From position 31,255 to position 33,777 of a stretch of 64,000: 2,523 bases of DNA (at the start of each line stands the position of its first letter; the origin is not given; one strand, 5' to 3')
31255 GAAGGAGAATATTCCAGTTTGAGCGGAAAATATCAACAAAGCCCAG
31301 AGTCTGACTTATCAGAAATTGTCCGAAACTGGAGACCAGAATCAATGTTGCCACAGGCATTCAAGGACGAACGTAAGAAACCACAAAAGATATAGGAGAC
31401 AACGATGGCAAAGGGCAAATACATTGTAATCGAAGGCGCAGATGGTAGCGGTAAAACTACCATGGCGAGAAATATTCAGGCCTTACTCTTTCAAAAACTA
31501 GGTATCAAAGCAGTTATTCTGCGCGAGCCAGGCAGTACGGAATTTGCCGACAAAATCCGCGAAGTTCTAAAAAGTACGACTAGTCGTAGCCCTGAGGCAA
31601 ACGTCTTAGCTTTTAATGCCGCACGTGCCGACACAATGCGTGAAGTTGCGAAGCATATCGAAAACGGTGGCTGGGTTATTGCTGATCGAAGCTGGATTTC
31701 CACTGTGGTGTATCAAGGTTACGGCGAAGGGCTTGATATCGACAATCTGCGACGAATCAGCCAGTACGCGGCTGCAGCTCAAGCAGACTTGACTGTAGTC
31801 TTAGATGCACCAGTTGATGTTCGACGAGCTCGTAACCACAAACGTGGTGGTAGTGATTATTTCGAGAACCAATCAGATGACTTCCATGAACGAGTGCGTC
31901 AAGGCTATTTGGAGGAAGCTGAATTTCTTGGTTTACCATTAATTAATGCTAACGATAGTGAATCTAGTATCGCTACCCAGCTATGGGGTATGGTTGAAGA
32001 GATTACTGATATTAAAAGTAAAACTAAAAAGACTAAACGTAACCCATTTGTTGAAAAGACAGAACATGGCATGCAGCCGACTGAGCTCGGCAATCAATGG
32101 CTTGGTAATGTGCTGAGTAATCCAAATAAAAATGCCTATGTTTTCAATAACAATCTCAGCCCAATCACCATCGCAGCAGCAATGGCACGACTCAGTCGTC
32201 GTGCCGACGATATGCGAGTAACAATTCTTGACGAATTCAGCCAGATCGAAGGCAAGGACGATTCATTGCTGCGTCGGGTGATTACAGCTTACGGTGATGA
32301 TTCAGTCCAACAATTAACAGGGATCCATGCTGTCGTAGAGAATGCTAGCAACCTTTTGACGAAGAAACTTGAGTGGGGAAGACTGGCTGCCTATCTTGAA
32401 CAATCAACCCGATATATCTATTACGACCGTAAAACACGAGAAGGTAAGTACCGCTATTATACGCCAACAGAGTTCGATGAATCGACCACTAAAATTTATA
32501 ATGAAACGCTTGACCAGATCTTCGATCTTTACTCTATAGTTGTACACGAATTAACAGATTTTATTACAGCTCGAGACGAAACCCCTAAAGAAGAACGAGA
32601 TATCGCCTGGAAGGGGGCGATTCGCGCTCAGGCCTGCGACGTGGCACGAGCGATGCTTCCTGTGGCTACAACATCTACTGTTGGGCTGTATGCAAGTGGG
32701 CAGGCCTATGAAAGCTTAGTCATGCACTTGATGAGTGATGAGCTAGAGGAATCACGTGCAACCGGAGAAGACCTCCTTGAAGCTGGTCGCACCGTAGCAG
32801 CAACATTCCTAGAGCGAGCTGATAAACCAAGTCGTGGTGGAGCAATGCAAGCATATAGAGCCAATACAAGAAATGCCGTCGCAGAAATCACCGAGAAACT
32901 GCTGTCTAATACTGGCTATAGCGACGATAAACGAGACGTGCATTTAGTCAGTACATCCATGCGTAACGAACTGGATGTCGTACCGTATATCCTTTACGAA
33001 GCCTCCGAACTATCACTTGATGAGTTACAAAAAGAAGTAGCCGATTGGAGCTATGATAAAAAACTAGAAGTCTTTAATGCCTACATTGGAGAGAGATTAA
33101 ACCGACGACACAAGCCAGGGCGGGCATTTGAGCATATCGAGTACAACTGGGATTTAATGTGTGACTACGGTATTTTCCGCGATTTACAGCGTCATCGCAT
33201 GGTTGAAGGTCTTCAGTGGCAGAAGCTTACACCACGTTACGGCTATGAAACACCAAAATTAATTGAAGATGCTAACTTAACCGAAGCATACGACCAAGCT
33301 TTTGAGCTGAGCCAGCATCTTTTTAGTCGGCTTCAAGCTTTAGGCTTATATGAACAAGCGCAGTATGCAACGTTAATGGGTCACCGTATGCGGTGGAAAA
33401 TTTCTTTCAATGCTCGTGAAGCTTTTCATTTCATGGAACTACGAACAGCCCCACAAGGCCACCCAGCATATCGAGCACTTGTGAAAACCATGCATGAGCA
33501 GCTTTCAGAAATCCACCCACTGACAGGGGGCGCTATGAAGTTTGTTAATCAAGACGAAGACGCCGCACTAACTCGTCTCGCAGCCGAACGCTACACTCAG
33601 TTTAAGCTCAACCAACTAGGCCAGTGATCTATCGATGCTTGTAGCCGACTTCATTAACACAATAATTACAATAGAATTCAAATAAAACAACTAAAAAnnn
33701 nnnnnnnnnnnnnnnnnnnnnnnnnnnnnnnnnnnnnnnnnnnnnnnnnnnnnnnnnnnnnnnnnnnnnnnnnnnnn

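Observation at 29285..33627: dTMP module with a thymidylate kinase fused to a tandem, asymmetric ThyX, next to folA and dcd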

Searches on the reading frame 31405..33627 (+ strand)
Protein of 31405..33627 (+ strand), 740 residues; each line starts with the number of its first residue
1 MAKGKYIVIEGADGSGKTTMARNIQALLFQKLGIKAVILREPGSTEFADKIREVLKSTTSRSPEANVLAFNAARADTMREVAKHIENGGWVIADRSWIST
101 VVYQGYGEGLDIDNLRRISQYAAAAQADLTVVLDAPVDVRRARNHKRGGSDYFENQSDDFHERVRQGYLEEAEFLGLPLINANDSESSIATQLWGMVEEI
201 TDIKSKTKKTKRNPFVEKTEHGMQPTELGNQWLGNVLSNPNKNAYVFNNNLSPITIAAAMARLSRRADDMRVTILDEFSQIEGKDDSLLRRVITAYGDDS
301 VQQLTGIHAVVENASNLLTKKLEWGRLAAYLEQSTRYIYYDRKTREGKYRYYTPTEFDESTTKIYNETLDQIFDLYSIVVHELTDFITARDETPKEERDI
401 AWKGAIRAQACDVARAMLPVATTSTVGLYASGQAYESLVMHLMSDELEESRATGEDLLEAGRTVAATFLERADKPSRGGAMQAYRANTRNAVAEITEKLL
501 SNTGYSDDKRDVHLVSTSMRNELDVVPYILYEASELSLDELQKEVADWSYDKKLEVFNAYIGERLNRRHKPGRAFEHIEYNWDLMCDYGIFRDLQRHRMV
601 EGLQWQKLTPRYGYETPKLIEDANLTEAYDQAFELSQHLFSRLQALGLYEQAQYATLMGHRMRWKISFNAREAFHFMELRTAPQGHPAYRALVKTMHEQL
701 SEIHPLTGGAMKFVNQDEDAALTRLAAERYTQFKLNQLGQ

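Call 3: search_protein_families(library=pfam, proteins=[window:31405-33627:+], max_evalue=0.01)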
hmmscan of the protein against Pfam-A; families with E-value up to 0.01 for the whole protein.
window:31405-33627:+ (740 aa): 9 families
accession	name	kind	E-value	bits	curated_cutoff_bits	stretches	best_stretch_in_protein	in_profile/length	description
PF02223.23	Thymidylate_kin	-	1.9e-35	122.7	27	1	9-186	1-178/185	Thymidylate kinase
PF02511.20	Thy1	-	1.3e-33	116.8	24.8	2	559-705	40-190/191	Thymidylate synthase complementing protein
PF13521.12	AAA_28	-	4.3e-11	43.7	27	1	7-169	2-147/164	AAA domain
PF13671.12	AAA_33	-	2.2e-05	25.2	27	1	7-167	2-135/143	AAA domain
PF13401.12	AAA_22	-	7.2e-05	23.5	27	1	6-71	7-65/130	AAA domain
PF13238.12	AAA_18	-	0.00022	22.1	29.4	1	7-152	1-116/128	AAA domain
PF08433.16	KTI12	-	0.0017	18.3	22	1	7-95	4-78/271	Chromatin associated protein KTI12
PF25199.1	nSTAND_NTPase5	-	0.0039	17.4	34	0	4-62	41-94/145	Novel STAND NTPase 5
PF07931.18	CPT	-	0.0069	16.7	22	0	4-101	1-88/172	Chloramphenicol phosphotransferase-like protein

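Call 4: search_protein_families(library=ncbifam, proteins=[window:31405-33627:+], max_evalue=0.01)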
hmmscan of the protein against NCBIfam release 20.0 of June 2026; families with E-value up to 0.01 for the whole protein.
window:31405-33627:+ (740 aa): 9 families
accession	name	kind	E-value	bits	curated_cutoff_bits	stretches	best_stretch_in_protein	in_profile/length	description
TIGR00041.1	DTMP_kinase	equivalog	3.1e-38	131.4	83.25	1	1-183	1-186/196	dTMP kinase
TIGR02170.1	thyX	equivalog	3.6e-13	49.5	87.9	2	560-707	42-207/211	FAD-dependent thymidylate synthase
NF005923.0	PRK07933.1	equivalog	2.5e-08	33.5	193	1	7-162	3-166/213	dTMP kinase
TIGR02173.1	cyt_kin_arch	equivalog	0.00018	21.5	102.1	0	117-154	80-117/169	(d)CMP kinase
TIGR04520.1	ECF_ATPase_1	equivalog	0.0002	20.9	315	1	2-37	26-61/269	energy-coupling factor transporter ATPase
NF005115.0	PRK06547.1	equivalog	0.00026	20.4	173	0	122-156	113-145/172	hypothetical protein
NF003259.0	PRK04220.1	equivalog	0.0034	16.8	343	0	7-62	95-138/306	2-phosphoglycerate kinase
NF005257.0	PRK06762.3-2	equivalog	0.0046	16.7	202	0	4-28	5-29/170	hypothetical protein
NF005250.0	PRK06761.1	equivalog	0.0087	15.1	270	0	5-31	4-30/282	hypothetical protein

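Call 5: search_solved_structures(query=window:31405-33627:+, max_evalue=0.01, show_alignments=3)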
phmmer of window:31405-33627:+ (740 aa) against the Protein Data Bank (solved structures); distinct sequences matched with E-value up to 0.01: 37.
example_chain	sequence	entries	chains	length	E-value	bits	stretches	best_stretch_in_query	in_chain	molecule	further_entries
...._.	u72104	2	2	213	1.4e-27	99.3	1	3-172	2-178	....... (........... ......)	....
5xbh_A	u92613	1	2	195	1.7e-26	95.7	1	7-190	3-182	Thymidylate kinase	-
2pbr_A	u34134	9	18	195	2e-26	95.5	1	7-190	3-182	Thymidylate kinase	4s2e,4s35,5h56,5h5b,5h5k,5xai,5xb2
5xb5_A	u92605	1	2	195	1.4e-25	92.8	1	7-190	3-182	Thymidylate kinase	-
3v9p_A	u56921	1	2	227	1.5e-24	89.3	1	1-196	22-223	Thymidylate kinase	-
9o57_A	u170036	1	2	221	1.2e-22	83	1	3-172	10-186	Thymidylate kinase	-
4e5u_A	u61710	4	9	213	4.5e-22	81.1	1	4-172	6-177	Thymidylate kinase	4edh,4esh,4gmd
3uwo_A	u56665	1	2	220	5.3e-22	80.9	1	4-172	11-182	Thymidylate kinase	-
5x8v_B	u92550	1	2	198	5.7e-22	80.8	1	4-172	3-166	Thymidylate kinase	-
3uwk_A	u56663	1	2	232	6.3e-22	80.6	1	4-172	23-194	Thymidylate kinase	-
3uxm_A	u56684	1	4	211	6.4e-22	80.6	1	4-172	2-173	Thymidylate kinase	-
5x7j_A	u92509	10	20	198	7.7e-22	80.3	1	4-172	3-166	Thymidylate kinase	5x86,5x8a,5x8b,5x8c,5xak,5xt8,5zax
5x98_B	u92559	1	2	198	2.7e-21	78.6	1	4-172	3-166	Thymidylate kinase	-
5x8k_A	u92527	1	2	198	2.8e-21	78.5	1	4-172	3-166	Thymidylate kinase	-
5xal_A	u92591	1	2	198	2.8e-21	78.5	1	4-172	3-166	Thymidylate kinase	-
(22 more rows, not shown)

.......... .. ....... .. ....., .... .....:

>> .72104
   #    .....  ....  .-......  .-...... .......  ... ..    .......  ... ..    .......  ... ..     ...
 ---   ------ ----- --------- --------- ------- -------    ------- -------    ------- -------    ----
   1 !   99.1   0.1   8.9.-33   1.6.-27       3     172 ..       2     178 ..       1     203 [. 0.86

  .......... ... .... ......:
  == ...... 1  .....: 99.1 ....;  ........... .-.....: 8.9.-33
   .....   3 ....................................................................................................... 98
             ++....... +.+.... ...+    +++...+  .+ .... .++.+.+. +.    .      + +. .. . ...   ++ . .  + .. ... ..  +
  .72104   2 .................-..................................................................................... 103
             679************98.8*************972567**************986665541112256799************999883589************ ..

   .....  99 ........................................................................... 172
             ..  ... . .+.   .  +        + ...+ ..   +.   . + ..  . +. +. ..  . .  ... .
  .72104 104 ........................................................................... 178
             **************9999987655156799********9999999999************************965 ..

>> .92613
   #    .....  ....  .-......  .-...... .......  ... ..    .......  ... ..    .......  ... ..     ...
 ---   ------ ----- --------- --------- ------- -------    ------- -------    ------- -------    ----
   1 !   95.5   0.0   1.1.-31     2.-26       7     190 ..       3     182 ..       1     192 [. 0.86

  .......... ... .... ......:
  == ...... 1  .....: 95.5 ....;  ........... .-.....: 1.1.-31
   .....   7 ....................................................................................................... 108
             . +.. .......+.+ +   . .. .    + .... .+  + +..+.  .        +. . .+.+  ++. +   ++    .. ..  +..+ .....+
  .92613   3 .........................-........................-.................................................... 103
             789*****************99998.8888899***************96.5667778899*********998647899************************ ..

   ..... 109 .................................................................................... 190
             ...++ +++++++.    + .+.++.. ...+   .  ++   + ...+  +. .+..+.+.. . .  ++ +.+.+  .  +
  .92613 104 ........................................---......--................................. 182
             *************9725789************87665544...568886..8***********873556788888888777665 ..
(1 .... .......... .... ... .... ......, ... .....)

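Call 6: find_homologous_proteins(query=window:31405-33627:+, max_evalue=0.001)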
Query window:31405-33627:+ (740 aa): 7623 proteins with E <= 0.001 among 8000 candidates; the best 120 are listed.
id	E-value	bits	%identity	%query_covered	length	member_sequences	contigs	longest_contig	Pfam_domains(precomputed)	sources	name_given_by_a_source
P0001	0.0e+0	1662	99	100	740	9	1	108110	PF02223.24,PF13521.13,PF02511.21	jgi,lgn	jgi:dTMP kinase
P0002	0.0e+0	1498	89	100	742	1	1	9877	PF02223.24,PF13521.13,PF02511.21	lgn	-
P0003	0.0e+0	1082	65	100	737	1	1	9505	PF02223.24,PF13521.13,PF02511.21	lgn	-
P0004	0.0e+0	1056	63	100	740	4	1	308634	PF02223.24,PF13521.13,PF13671.13,PF02511.21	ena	-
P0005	0.0e+0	1050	62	99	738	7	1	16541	PF02223.24,PF13521.13,PF02511.21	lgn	-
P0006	0.0e+0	1034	62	100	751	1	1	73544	PF02223.24,PF13521.13,PF13401.13,PF02511.21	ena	-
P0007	0.0e+0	1032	61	99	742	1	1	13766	PF02223.24,PF13521.13,PF13401.13,PF02511.21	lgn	-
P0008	0.0e+0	1029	61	100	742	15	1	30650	PF02223.24,PF13521.13,PF02511.21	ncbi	-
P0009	0.0e+0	1014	60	99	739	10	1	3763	PF02223.24,PF13521.13,PF02511.21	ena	-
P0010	1.9e-291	986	59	100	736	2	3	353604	PF02223.24,PF13521.13,PF02511.21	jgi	-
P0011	1.1e-290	984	59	99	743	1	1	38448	PF02223.24,PF13521.13,PF13671.13,PF02511.21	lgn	-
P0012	9.8e-281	951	58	99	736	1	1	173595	PF02223.24,PF13521.13,PF02511.21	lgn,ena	-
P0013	2.1e-274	930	56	100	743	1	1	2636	PF02223.24,PF13521.13,PF02511.21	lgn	-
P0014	4.8e-273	926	57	99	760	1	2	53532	PF02223.24,PF13521.13,PF02511.21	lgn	-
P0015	8.2e-273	925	56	99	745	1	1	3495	PF02223.24,PF13521.13,PF02511.21,PF01712.26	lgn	-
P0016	6.9e-271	918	55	99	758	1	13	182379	PF02223.24,PF13521.13,PF02511.21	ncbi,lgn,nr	ncbi:dTMP kinase [Candidatus Saccharibacteria bacterium CPR2]|nr:dTMP kinase [Candidatus Saccharibac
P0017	3.1e-269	913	55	99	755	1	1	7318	PF02223.24,PF13521.13,PF02511.21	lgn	-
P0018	7.4e-269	912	55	100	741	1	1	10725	PF02223.24,PF13521.13,PF02511.21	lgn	-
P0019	1.3e-267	908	55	100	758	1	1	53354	PF02223.24,PF13521.13,PF02511.21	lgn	-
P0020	3.9e-266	903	55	100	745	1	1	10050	PF02223.24,PF13521.13,PF02511.21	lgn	-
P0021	6.0e-266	902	55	99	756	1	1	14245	PF02223.24,PF13521.13,PF02511.21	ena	-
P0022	6.7e-265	899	54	99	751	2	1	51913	PF02223.24,PF13521.13,PF02511.21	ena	-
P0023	1.3e-264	898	55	100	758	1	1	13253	PF02223.24,PF13521.13,PF13207.13,PF02511.21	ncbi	-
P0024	1.5e-264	898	54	100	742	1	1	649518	PF02223.24,PF13521.13,PF02511.21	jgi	jgi:dTMP kinase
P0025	2.7e-259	880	54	100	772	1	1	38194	PF02223.24,PF02511.21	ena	-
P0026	2.9e-259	880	56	100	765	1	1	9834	PF02223.24,PF02511.21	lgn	-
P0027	4.7e-259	879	55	100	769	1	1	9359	PF02223.24,PF02511.21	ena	-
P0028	5.4e-259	879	55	100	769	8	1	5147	PF02223.24,PF02511.21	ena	-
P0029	9.0e-259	878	55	100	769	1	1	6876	PF02223.24,PF02511.21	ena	-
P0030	1.0e-258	878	54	100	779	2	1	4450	PF02223.24,PF02511.21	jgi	jgi:dTMP kinase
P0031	3.7e-258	876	55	100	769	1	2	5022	PF02223.24,PF02511.21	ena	-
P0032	3.8e-258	876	54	99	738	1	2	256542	PF02223.24,PF13521.13,PF02511.21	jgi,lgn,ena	-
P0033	1.2e-257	875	55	100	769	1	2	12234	PF02223.24,PF02511.21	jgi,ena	-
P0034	2.9e-257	873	53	100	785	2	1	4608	PF02223.24,PF02511.21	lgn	-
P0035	4.7e-257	873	55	100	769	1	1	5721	PF02223.24,PF02511.21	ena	-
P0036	5.3e-256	869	54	100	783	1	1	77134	PF02223.24,PF02511.21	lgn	-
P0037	1.6e-255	868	52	99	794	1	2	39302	PF02223.24,PF13671.13,PF02511.21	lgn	-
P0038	2.0e-255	867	54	100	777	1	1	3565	PF02223.24,PF13401.13,PF02511.21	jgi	jgi:dTMP kinase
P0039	9.2e-255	865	53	100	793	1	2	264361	PF02223.24,PF13401.13,PF02511.21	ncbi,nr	ncbi:MAG TPA: dTMP kinase [Candidatus Saccharimonadales bacterium]|nr:dTMP kinase [Candidatus Saccha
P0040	1.9e-254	864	53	100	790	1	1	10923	PF02223.24,PF13401.13,PF13238.13,PF02511.21,PF01712.26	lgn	-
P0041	2.1e-254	864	53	100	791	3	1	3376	PF02223.24,PF02511.21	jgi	jgi:dTMP kinase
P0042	2.4e-254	864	53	100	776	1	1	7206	PF02223.24,PF02511.21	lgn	-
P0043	2.8e-254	864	53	100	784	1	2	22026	PF02223.24,PF13671.13,PF02511.21,PF25199.2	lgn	-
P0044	3.0e-254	863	53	100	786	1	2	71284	PF02223.24,PF02511.21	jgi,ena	-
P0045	3.5e-254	863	53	100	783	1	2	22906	PF02223.24,PF02511.21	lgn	-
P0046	4.4e-254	863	53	100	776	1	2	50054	PF02223.24,PF02511.21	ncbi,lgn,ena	ncbi:MAG: dTMP kinase [Patescibacteria group bacterium]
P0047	6.0e-254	862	54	100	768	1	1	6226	PF02223.24,PF02511.21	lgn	-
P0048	7.7e-254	862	55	100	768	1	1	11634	PF02223.24,PF02511.21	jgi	jgi:dTMP kinase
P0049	1.5e-253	861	53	100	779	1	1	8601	PF02223.24,PF13401.13,PF02511.21,PF01712.26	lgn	-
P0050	1.5e-253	861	54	100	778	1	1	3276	PF02223.24,PF13521.13,PF13401.13,PF02511.21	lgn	-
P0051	2.0e-253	861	53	100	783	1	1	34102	PF02223.24,PF02511.21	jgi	jgi:dTMP kinase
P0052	2.9e-253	860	52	100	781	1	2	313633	PF02223.24,PF13401.13,PF02511.21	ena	-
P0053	3.4e-253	860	54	99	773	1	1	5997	PF02223.24,PF02511.21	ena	-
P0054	3.4e-253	860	54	100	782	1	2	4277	PF02223.24,PF02511.21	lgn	-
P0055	3.4e-253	860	53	100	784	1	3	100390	PF02223.24,PF02511.21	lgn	-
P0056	3.7e-253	860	53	100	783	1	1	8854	PF02223.24,PF02511.21,PF25199.2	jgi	-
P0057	4.9e-253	859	54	100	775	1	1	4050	PF02223.24,PF02511.21,PF01712.26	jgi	jgi:dTMP kinase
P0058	7.6e-253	859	53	100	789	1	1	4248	PF02223.24,PF02511.21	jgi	jgi:dTMP kinase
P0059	7.7e-253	859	53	100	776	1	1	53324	PF02223.24,PF13671.13,PF02511.21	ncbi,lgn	-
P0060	7.8e-253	859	52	100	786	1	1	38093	PF02223.24,PF13521.13,PF13671.13,PF13401.13,PF02511.21,PF01712.26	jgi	jgi:dTMP kinase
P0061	1.2e-252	858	53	100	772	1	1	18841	PF02223.24,PF13521.13,PF13401.13,PF02511.21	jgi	jgi:dTMP kinase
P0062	1.4e-252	858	53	100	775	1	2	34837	PF02223.24,PF13401.13,PF02511.21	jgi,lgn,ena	-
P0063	1.8e-252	858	52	100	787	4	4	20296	PF02223.24,PF02511.21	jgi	jgi:dTMP kinase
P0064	2.4e-252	857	53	100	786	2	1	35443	PF02223.24,PF13401.13,PF02511.21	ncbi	-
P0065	2.5e-252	857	52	100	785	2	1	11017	PF02223.24,PF02511.21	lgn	-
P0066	2.8e-252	857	54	100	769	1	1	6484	PF02223.24,PF13238.13,PF02511.21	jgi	jgi:dTMP kinase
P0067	3.1e-252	857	53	100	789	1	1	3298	PF02223.24,PF02511.21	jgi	jgi:dTMP kinase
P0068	3.1e-252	857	53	100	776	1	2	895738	PF02223.24,PF02511.21,PF01712.26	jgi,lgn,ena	-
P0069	4.6e-252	856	54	100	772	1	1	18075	PF02223.24,PF13401.13,PF02511.21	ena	-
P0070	4.8e-252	856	53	100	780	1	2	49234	PF02223.24,PF02511.21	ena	-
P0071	5.7e-252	856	52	100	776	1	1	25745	PF02223.24,PF02511.21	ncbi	-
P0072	5.7e-252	856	53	100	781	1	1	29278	PF02223.24,PF13401.13,PF02511.21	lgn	-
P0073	5.9e-252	856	54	100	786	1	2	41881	PF02223.24,PF13401.13,PF02511.21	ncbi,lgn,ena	-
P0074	6.1e-252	856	54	100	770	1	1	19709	PF02223.24,PF02511.21,PF01712.26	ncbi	-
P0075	6.3e-252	856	53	100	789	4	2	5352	PF02223.24,PF02511.21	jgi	jgi:dTMP kinase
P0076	6.4e-252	856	52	100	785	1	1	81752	PF02223.24,PF13401.13,PF02511.21,PF01712.26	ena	-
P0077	6.4e-252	856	53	100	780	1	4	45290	PF02223.24,PF13401.13,PF02511.21,PF01712.26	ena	-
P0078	7.1e-252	856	53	100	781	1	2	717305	PF02223.24,PF02511.21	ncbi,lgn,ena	ncbi:MAG: dTMP kinase [Patescibacteria group bacterium]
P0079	1.1e-251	855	54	100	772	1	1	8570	PF02223.24,PF02511.21,PF01712.26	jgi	-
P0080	1.1e-251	855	53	100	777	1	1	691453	PF02223.24,PF02511.21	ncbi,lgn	-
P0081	1.2e-251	855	53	99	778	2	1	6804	PF02223.24,PF02511.21,PF01712.26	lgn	-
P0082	1.5e-251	854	54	100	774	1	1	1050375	PF02223.24,PF02511.21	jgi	jgi:dTMP kinase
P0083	1.5e-251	854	53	100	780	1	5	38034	PF02223.24,PF13671.13,PF13401.13,PF13238.13,PF02511.21,PF01712.26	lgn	-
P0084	1.6e-251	854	54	100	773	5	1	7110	PF02223.24,PF13401.13,PF02511.21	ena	-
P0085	2.5e-251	854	54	100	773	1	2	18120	PF02223.24,PF13401.13,PF02511.21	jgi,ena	jgi:dTMP kinase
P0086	2.7e-251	854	53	100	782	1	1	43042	PF02223.24,PF02511.21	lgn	-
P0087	2.9e-251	854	53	100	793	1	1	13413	PF02223.24,PF02511.21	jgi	jgi:dTMP kinase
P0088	3.1e-251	853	55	100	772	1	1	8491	PF02223.24,PF02511.21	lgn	-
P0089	3.3e-251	853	54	100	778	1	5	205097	PF02223.24,PF13521.13,PF02511.21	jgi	jgi:dTMP kinase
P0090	3.3e-251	853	52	100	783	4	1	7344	PF02223.24,PF13671.13,PF02511.21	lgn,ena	-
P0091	3.4e-251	853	52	100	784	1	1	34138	PF02223.24,PF02511.21,PF01712.26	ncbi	-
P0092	3.4e-251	853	52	100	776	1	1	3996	PF02223.24,PF13401.13,PF02511.21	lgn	-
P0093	3.8e-251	853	53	100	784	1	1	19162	PF02223.24,PF02511.21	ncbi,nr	ncbi:MAG: putative thymidylate synthase [Candidatus Saccharibacteria bacterium]|nr:putative thymidyl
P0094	4.4e-251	853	52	100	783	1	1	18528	PF02223.24,PF02511.21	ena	-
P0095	5.2e-251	853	52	100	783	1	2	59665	PF02223.24,PF02511.21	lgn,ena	-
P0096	5.6e-251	853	53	100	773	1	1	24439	PF02223.24,PF02511.21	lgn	-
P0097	6.5e-251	852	52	100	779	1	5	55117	PF02223.24,PF02511.21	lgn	-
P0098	6.8e-251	852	53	100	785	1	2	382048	PF02223.24,PF13238.13,PF02511.21,PF01712.26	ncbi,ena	-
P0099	8.4e-251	852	53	100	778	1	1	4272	PF02223.24,PF02511.21,PF01712.26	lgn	-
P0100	9.0e-251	852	53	100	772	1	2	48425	PF02223.24,PF02511.21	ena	-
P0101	1.0e-250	852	53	100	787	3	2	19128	PF02223.24,PF13401.13,PF02511.21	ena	-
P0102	1.1e-250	852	53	100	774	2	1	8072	PF02223.24,PF13401.13,PF02511.21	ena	-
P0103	1.3e-250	851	51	100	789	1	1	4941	PF02223.24,PF13671.13,PF02511.21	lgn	-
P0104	1.3e-250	851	53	100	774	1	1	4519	PF02223.24,PF02511.21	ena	-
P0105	1.3e-250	851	54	100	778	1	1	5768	PF02223.24,PF02511.21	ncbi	-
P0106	1.5e-250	851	50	100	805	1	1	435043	PF02223.24,PF02511.21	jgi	jgi:dTMP kinase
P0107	1.6e-250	851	54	99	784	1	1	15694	PF02223.24,PF02511.21,PF25199.2,PF01712.26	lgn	-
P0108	1.7e-250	851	53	100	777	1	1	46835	PF02223.24,PF13401.13,PF02511.21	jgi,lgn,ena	-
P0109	2.4e-250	851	54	100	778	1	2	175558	PF02223.24,PF13671.13,PF02511.21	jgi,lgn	jgi:dTMP kinase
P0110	2.5e-250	850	52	100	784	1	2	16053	PF02223.24,PF13671.13,PF02511.21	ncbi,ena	-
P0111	2.5e-250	850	53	100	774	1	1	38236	PF02223.24,PF13401.13,PF02511.21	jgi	jgi:dTMP kinase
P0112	2.7e-250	850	52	99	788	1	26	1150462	PF02223.24,PF02511.21,PF01712.26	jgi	jgi:dTMP kinase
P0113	2.8e-250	850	54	100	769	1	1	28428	PF02223.24,PF13401.13,PF02511.21,PF01712.26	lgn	-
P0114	2.9e-250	850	52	100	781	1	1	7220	PF02223.24,PF13401.13,PF02511.21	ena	-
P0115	3.1e-250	850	52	100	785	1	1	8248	PF02223.24,PF13521.13,PF02511.21,PF01712.26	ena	-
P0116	3.2e-250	850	53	100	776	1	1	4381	PF02223.24,PF02511.21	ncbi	-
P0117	4.3e-250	850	53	100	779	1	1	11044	PF02223.24,PF02511.21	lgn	-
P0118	4.5e-250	850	52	100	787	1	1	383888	PF02223.24,PF13671.13,PF02511.21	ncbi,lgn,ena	-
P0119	5.0e-250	849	55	100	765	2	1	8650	PF02223.24,PF02511.21,PF01712.26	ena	-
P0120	5.6e-250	849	53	100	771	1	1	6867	PF02223.24,PF02511.21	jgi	jgi:dTMP kinase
